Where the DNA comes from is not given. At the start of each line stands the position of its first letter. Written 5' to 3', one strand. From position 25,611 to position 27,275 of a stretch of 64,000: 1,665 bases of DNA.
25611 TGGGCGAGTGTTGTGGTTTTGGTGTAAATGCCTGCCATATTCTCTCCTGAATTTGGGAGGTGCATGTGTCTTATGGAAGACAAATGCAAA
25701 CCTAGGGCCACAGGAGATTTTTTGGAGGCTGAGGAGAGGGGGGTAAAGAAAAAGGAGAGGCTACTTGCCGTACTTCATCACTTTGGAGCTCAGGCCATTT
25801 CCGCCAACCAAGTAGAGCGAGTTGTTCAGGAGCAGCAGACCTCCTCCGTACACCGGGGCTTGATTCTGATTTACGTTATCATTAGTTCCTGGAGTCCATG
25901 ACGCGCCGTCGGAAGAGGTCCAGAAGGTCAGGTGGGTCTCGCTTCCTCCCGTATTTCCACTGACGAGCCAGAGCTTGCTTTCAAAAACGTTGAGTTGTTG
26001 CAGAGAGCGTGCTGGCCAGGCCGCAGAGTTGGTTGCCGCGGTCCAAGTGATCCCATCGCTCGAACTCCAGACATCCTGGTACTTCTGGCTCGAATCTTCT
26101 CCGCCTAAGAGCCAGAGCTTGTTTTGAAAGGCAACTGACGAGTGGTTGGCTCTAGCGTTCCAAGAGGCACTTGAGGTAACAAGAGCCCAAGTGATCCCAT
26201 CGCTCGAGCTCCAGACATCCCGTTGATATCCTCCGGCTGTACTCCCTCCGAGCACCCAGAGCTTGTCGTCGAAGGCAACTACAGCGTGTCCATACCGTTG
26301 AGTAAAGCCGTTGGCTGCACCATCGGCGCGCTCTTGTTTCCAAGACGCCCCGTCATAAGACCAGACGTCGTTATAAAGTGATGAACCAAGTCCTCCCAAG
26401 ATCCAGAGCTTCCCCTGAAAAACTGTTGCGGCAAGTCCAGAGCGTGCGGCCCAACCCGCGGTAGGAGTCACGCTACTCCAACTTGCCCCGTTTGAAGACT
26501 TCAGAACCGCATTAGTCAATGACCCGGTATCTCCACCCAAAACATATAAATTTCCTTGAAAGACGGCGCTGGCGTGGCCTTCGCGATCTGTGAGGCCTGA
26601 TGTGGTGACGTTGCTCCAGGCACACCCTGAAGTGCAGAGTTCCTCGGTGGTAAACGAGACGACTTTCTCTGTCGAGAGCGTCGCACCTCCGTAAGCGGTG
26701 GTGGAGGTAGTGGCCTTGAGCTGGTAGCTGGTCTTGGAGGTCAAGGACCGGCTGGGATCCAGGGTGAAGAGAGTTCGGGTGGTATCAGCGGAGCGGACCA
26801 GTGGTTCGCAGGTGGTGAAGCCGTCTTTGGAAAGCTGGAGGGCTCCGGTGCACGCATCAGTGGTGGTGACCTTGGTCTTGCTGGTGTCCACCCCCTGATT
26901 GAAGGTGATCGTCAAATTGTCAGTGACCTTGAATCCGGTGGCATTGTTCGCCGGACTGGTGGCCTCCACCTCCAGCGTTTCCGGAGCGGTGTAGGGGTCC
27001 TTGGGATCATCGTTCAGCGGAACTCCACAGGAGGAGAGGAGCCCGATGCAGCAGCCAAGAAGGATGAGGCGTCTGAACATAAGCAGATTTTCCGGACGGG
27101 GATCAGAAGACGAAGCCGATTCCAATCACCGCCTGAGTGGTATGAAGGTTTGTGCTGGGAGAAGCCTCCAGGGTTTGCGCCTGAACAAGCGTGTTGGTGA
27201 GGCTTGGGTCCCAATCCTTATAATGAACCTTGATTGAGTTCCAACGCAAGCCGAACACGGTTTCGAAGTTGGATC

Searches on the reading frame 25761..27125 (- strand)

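Call 8: search_protein_families(library=pfam, proteins=[window:25761-27125:-])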
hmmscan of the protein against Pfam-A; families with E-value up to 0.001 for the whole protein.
window:25761-27125:- (454 aa): 11 families
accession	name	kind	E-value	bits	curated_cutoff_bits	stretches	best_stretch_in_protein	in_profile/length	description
PF24681.1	Kelch_KLHDC2_KLHL20_DRC7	-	3.3e-27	95.7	50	2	163-305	31-182/221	KLHDC2/KLHL20/DRC7 Kelch-repeats domain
PF01344.31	Kelch_1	-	1.6e-21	75.9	20.1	2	277-305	2-30/46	Kelch motif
PF24981.1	Beta-prop_ATRN-LZTR1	-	9.4e-16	58.3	50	1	240-319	1-85/289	Attractin/LZTR1 beta-propeller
PF13964.12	Kelch_6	-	2.7e-14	53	25.3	0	277-306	2-32/50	Kelch motif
PF13418.12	Kelch_4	-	1.8e-13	50.6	21.6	1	324-354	1-33/49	Galactose oxidase, central domain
PF13205.12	Big_5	-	5.6e-10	40.3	23.6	1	50-160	4-105/105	Bacterial Ig-like domain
PF07646.21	Kelch_2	-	9e-09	35.3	21.3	0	277-315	2-36/48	Kelch motif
PF13415.12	Kelch_3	-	4.4e-08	33.5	22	1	238-285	2-48/48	Galactose oxidase, central domain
PF19755.4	DUF6242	-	6.7e-06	26.5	29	0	169-262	129-217/217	Domain of unknown function (DUF6242)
PF13854.13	Kelch_HCF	-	8.4e-06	25.7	113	0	300-399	159-266/345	Host cell factor, Kelch-repeats domain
PF13088.12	BNR_2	-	0.00065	19.6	31.4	0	248-411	80-249/277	BNR repeat-like domain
